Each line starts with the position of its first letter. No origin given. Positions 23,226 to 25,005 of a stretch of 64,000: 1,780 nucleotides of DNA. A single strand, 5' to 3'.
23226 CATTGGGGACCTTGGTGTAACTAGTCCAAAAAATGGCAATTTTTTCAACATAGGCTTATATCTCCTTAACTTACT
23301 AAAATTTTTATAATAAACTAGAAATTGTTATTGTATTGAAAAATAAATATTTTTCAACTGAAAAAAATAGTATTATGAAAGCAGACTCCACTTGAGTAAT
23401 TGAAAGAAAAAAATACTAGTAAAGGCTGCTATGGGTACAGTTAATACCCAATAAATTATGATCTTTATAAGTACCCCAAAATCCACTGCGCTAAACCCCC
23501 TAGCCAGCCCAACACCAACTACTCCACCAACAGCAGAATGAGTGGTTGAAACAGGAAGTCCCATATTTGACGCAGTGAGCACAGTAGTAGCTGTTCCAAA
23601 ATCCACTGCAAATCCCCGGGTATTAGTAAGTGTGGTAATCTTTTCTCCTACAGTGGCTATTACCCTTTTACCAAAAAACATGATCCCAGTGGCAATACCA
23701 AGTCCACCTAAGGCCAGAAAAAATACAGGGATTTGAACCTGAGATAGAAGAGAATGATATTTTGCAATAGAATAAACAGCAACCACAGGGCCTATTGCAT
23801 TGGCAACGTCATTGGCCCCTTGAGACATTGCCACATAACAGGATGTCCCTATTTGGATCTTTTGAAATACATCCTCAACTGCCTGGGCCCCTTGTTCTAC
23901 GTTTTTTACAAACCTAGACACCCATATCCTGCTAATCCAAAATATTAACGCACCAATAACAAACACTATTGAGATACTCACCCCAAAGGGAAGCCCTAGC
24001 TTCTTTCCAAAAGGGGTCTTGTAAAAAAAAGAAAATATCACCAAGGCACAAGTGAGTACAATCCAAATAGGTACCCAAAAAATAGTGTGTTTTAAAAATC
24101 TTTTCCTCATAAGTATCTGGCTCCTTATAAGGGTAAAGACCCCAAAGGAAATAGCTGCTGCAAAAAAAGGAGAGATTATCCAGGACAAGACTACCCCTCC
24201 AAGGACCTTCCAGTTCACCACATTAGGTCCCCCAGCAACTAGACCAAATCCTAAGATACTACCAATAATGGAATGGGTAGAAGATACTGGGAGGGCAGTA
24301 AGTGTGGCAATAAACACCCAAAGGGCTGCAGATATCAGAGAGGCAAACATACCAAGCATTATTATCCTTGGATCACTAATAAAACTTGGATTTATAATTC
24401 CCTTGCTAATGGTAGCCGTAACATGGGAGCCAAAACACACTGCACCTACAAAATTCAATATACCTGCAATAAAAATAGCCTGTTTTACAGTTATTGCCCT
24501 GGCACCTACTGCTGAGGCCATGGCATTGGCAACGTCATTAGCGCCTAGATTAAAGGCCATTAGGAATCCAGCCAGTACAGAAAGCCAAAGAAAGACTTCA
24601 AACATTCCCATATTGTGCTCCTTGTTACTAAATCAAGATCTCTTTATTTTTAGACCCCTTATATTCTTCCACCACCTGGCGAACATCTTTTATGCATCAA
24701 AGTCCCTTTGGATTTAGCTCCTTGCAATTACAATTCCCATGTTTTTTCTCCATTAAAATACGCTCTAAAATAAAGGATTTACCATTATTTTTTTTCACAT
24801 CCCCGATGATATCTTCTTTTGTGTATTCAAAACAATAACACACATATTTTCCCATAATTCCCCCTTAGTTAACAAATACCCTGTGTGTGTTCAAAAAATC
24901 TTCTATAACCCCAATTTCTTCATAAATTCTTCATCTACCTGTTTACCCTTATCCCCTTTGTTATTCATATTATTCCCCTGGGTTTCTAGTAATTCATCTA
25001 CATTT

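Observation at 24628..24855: Unlisted small gene upstream of pit: CopZ-N-terminal/BFD-like Cys-rich protein with an in-frame UGA at a metal-ligand Cys position (candidate new selenoprotein)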

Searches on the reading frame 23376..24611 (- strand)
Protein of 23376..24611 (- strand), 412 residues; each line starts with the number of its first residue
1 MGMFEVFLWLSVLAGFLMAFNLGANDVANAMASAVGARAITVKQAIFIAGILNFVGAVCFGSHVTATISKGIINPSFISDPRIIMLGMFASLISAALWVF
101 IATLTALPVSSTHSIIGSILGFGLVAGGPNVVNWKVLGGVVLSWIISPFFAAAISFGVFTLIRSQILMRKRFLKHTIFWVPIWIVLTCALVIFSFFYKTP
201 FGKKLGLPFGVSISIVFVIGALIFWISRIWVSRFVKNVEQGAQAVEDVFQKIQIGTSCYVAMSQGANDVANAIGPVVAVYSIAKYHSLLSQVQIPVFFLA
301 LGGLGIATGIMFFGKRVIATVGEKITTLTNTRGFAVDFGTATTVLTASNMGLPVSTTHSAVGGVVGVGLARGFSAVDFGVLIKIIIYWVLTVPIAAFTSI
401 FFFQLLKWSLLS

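Call 67: search_protein_families(library=ncbifam, proteins=[window:23376-24611:-], max_evalue=0.00001)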
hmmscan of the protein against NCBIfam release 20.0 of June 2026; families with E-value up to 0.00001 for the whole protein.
window:23376-24611:- (412 aa): 2 families
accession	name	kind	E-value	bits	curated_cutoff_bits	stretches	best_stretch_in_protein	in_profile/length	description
NF053884.1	SulfPermCysPBac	equivalog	4.9e-38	130.9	400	2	216-398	134-306/354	sulfate permease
NF033774.1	phos_trans_PitA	exception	3.5e-17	62.2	800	2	288-403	374-491/498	inorganic phosphate transporter PitA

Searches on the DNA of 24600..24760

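Call 73: search_rna_families(source=window, start=24600, end=24760, threshold=evalue, max_evalue=10, show_alignments=2)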
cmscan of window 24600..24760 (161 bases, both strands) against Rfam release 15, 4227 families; matches with E-value up to 10: 7.
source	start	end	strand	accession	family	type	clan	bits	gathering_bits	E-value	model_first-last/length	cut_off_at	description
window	24738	24760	-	RF02980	freshwater-2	Cis-reg;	-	14.8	49.9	3.7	62-84/84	5'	freshwater-2 RNA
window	24629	24708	-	RF02183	ST7-OT3_1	Gene; lncRNA;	-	12.6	50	7.9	1-79/79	no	ST7 overlapping transcript 3 conserved region 1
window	24651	24705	-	RF01423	snoR117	Gene; snRNA; snoRNA; CD-box;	-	11.9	42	6.6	1-80/80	no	small nucleolar RNA snoR117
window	24600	24609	+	RF01792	eiav_FSE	Cis-reg; frameshift_element;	-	10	40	4.5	26-35/35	5'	ribosomal frameshift site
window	24612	24667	+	RF02119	FTX_1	Gene; lncRNA;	-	10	50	9.8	1-71/71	no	FTX transcript, XIST regulator conserved region 1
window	24716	24760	+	RF02706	TeloSII_ncR30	Gene; sRNA;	-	8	86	8.1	1-47/226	3'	TeloSII non coding RNA 30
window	24600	24656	+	RF02350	psRNA6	Gene; sRNA;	-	6.7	60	7.6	271-333/333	5'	Nitrosomonas sRNA psRNA6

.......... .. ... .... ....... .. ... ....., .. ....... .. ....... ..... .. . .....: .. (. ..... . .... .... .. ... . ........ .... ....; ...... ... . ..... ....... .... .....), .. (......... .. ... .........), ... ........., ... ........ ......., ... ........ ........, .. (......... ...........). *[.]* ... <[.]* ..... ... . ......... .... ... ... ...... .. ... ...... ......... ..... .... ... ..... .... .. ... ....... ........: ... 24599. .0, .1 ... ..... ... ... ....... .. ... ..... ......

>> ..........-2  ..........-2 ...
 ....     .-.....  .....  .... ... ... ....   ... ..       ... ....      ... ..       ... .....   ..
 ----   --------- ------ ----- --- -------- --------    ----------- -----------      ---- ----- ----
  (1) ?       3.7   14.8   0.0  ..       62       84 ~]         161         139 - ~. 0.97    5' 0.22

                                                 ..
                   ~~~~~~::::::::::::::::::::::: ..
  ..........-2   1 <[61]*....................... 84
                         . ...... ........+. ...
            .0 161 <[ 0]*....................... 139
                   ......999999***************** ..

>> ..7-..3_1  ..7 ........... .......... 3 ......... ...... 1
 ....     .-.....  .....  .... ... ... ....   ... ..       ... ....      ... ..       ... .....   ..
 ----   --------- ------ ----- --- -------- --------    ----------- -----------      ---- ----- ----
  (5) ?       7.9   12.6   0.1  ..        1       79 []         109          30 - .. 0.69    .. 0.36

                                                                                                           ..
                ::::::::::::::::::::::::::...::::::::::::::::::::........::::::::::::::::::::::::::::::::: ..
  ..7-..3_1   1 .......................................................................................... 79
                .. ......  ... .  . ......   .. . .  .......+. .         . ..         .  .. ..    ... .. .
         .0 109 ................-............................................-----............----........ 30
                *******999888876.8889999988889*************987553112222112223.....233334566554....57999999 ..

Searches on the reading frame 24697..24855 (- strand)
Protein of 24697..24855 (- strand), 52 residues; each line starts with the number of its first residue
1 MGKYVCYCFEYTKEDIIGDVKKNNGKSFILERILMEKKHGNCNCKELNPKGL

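Call 5: search_protein_families(library=pfam, proteins=[window:24700-24855:-], max_evalue=1)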
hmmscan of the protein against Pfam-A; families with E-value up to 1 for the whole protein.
seq(52 aa): 1 family
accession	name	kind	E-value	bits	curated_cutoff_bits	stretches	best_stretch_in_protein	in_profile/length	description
PF04324.20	Fer2_BFD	-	0.0072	17.1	26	1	4-27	1-23/50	BFD-like [2Fe-2S] binding domain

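Call 20: search_protein_representatives(protein=window:24697-24855:-)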
Query: 52 residues. Proteins with E-value up to 0.001 (for the whole library): 244; up to 1e-10: 12; up to 1e-30: 0. The best 150 are listed.
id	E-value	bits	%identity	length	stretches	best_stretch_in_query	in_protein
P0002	1.9e-13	65.5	62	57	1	4-51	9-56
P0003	2.2e-13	65.3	58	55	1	4-51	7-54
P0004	7.9e-13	63.6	65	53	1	3-51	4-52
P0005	9.1e-12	60.2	58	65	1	4-51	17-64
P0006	2.2e-11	59.1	62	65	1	3-51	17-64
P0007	2.2e-11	59.0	60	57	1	3-51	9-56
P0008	4.5e-11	58.1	58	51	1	1-51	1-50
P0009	6.5e-11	57.6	54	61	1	2-50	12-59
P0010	7.0e-11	57.5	50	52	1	2-51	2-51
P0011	7.8e-11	57.3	57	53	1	3-51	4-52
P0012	9.2e-11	57.1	60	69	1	3-51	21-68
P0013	9.2e-11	57.1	56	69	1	1-51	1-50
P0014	1.1e-10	56.9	57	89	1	1-49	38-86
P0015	1.2e-10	56.7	52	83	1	1-51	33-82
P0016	1.3e-10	56.6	62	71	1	4-51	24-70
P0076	2.9e-08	49.3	55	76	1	3-50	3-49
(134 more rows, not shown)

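Call 77: find_encoding_contigs(protein=P0076, flank=3000, max_places=3)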
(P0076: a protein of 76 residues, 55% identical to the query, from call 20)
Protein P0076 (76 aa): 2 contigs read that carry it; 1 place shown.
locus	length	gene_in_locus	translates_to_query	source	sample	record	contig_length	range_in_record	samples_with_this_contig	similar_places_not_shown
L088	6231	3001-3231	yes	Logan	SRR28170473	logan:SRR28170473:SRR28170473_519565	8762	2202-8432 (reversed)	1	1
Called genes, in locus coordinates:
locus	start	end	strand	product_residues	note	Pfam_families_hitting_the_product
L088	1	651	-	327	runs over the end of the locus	?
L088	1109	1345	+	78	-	PF13192:Thioredoxin_3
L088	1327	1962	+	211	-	PF06325:PrmA, PF01135:PCMT, PF01209:Ubie_methyltran, PF13489:Methyltransf_23, PF13847:Methyltransf_31, PF08241:Methyltransf_11, PF08242:Methyltransf_12, PF13649:Methyltransf_25, +5 more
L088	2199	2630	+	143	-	PF08859:DGC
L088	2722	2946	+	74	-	PF04060:FeS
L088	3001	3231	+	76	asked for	-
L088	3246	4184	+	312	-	PF14522:Cytochrome_C7 (faint), PF13435:Cytochrome_C554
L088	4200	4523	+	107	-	-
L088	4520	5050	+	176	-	PF00581:Rhodanese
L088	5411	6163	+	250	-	PF12838:Fer4_7 (faint), PF13187:Fer4_9 (faint), PF13237:Fer4_10 (weak), PF13247:Fer4_11, PF00037:Fer4 (weak), PF12797:Fer4_2 (weak), PF12837:Fer4_6 (weak), PF13247:Fer4_11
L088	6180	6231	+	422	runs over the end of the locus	PF03916:NrfD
